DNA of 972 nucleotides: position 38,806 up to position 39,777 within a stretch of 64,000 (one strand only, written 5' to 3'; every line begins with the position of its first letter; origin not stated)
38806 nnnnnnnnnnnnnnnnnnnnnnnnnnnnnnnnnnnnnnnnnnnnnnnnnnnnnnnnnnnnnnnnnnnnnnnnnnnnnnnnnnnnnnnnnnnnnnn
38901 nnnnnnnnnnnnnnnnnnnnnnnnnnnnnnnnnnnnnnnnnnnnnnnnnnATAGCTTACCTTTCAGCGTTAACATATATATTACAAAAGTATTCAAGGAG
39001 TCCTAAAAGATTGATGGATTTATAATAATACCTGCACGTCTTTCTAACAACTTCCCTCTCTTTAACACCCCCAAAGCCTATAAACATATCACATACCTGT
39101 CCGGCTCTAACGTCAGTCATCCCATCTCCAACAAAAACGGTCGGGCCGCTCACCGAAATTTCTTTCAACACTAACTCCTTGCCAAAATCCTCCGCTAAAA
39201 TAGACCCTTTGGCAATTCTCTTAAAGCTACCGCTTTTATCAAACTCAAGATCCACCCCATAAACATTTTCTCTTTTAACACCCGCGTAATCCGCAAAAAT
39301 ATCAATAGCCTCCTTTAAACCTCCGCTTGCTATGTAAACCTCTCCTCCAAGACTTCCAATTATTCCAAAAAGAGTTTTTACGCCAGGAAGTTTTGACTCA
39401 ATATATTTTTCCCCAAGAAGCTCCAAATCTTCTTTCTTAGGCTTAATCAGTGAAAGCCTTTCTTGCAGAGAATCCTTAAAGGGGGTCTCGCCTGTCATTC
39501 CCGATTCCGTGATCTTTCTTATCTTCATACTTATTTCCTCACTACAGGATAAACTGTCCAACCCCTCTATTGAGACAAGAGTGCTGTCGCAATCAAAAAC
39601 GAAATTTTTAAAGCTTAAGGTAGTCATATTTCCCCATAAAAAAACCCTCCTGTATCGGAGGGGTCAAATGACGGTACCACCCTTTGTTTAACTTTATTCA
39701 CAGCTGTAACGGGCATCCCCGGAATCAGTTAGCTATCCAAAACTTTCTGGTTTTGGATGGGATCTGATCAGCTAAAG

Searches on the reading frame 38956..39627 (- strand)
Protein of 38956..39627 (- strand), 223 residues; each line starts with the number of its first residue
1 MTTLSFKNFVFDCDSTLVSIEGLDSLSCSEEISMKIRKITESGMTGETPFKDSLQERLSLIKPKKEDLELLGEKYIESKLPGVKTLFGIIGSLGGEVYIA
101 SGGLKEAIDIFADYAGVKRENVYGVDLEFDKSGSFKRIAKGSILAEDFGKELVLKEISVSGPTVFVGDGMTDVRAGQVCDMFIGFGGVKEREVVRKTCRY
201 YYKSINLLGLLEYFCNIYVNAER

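Call 10: search_protein_families(library=ncbifam, proteins=[window:38956-39627:-])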
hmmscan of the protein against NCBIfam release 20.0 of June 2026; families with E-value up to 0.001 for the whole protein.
window:38956-39627:- (223 aa): 4 families
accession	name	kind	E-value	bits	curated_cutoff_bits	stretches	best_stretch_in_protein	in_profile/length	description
TIGR00338.1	serB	equivalog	1.5e-24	86.8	144.15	1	7-197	15-202/219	phosphoserine phosphatase SerB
TIGR01488.1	HAD-SF-IB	subfamily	3.4e-13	49.9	45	1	9-175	2-173/177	HAD-IB family phosphatase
NF008350.0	PRK11133.1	equivalog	3.7e-11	42.8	413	1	9-185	113-289/324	phosphoserine phosphatase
TIGR01489.1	DKMTPPase-SF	subfamily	0.00017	21.7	81.55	1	9-181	4-183/188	MtnX-like HAD-IB family phosphatase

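Call 11: search_protein_families(library=pfam, proteins=[window:38956-39627:-])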
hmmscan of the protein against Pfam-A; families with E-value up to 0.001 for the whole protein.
window:38956-39627:- (223 aa): 2 families
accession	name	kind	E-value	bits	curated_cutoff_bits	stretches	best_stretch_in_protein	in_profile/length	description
PF00702.32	Hydrolase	-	6.5e-08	33.6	26.4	1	7-178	2-189/191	haloacid dehalogenase-like hydrolase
PF12710.13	HAD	-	0.00018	22.5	27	1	10-175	2-187/189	haloacid dehalogenase-like hydrolase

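Call 12: find_homologous_proteins(query=window:38956-39627:-)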
Query window:38956-39627:- (223 aa): 27 proteins with E <= 0.001 among 339 candidates.
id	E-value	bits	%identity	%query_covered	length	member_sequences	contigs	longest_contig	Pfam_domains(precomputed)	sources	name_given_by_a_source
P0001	3.0e-139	480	100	100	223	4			PF00702.33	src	-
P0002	5.9e-52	195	45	95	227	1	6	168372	PF00702.33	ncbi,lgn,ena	ncbi:MAG: HAD-IB family phosphatase [Patescibacteria group bacterium]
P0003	9.9e-36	142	40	94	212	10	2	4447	PF00702.33,PF12710.14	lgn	-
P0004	1.8e-33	134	35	94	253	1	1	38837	PF00702.33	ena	-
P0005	7.6e-32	129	37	89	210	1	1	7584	PF00702.33,PF12710.14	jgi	-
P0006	2.5e-31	127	35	90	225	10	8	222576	PF00702.33,PF12710.14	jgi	jgi:phosphoserine phosphatase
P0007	8.0e-31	126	36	95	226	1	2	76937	PF00702.33,PF12710.14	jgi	jgi:phosphoserine phosphatase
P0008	1.3e-29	122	34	89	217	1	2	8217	PF00702.33,PF12710.14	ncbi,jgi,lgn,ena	-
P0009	4.3e-29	120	35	92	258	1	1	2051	PF00702.33,PF12710.14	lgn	-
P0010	7.3e-29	119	36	95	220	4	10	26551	PF00702.33,PF12710.14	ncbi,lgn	-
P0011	9.7e-29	119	35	90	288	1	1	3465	PF00702.33,PF12710.14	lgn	-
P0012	2.3e-28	118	35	91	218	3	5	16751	PF00702.33,PF12710.14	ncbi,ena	-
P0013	1.1e-27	115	35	89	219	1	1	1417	PF00702.33,PF12710.14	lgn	-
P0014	3.1e-27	114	34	90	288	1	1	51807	PF00702.33,PF12710.14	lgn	-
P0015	5.7e-27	113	35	93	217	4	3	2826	PF00702.33,PF12710.14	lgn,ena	-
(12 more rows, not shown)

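Call 13: find_encoding_contigs(protein=P0002, flank=4000, max_places=4)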
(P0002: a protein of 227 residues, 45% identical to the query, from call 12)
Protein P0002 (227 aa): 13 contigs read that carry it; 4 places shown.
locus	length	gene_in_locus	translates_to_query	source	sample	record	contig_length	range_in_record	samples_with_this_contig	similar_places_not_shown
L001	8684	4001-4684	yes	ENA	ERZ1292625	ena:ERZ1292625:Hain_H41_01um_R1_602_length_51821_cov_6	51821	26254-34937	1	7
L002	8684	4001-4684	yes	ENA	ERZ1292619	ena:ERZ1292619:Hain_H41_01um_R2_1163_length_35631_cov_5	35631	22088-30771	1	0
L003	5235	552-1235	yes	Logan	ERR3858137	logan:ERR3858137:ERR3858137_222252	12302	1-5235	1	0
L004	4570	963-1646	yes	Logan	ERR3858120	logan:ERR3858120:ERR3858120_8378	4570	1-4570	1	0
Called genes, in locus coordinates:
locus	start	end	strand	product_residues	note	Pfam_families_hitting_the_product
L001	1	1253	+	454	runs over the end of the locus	-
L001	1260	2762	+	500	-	PF01336:tRNA_anti-codon, PF00152:tRNA-synt_2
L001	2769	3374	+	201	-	-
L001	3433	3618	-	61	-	-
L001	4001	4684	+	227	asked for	PF00702:Hydrolase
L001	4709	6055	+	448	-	PF02403:Seryl_tRNA_N, PF00587:tRNA-synt_2b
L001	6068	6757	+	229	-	PF01564:Spermine_synth (weak), PF13649:Methyltransf_25 (weak)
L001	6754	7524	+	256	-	PF02673:BacA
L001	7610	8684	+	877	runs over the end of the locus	PF07517:SecA_DEAD, PF01043:SecA_PP_bind, PF00271:Helicase_C (faint), PF21090:P-loop_SecA, PF07516:SecA_SW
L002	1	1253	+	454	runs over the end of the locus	-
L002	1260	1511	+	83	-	PF01336:tRNA_anti-codon (weak)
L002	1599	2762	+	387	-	PF00152:tRNA-synt_2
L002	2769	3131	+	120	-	-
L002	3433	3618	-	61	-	-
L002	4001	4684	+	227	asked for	PF00702:Hydrolase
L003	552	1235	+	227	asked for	PF00702:Hydrolase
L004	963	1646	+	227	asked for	PF00702:Hydrolase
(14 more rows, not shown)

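Call 14: find_encoding_contigs(protein=P0001, flank=4000, max_places=6)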
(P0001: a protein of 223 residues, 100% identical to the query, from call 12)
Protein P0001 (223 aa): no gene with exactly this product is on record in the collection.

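Call 48: find_encoding_contigs(protein=P0003, flank=2500, max_places=3)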
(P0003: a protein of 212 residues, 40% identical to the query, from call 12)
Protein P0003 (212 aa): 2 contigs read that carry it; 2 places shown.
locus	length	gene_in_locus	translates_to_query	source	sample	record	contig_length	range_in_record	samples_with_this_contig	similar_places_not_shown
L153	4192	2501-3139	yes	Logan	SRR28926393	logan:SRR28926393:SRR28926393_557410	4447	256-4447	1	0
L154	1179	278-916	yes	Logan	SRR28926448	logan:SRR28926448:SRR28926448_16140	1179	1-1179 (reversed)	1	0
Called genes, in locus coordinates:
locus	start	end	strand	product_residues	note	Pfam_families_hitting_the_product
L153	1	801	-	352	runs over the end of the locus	?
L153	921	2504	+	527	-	PF00389:2-Hacid_dh, PF02826:2-Hacid_dh_C, PF19304:PGDH_inter, PF01842:ACT, PF22629:ACT_AHAS_ss (weak)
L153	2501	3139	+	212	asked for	PF00702:Hydrolase, PF12710:HAD (weak)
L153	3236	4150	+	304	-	PF05721:PhyH (faint)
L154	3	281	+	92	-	?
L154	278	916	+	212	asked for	PF00702:Hydrolase, PF12710:HAD (weak)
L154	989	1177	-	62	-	?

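Call 49: find_encoding_contigs(protein=P0004, flank=2500, max_places=3)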
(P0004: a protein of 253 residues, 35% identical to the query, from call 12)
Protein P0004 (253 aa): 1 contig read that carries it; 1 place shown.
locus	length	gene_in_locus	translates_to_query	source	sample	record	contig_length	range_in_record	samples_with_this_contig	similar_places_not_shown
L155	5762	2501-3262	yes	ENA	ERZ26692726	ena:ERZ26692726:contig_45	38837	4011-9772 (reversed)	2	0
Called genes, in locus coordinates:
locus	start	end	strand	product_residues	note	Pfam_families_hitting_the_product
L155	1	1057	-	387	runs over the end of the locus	PF00389:2-Hacid_dh, PF02826:2-Hacid_dh_C, PF03446:NAD_binding_2 (weak)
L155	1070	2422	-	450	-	PF00209:SNF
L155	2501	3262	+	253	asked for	PF00702:Hydrolase (weak)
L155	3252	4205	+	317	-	PF01218:Coprogen_oxidas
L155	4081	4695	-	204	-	PF04973:NMN_transporter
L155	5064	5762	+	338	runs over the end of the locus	PF02423:OCD_Mu_crystall, PF01488:Shikimate_DH (faint)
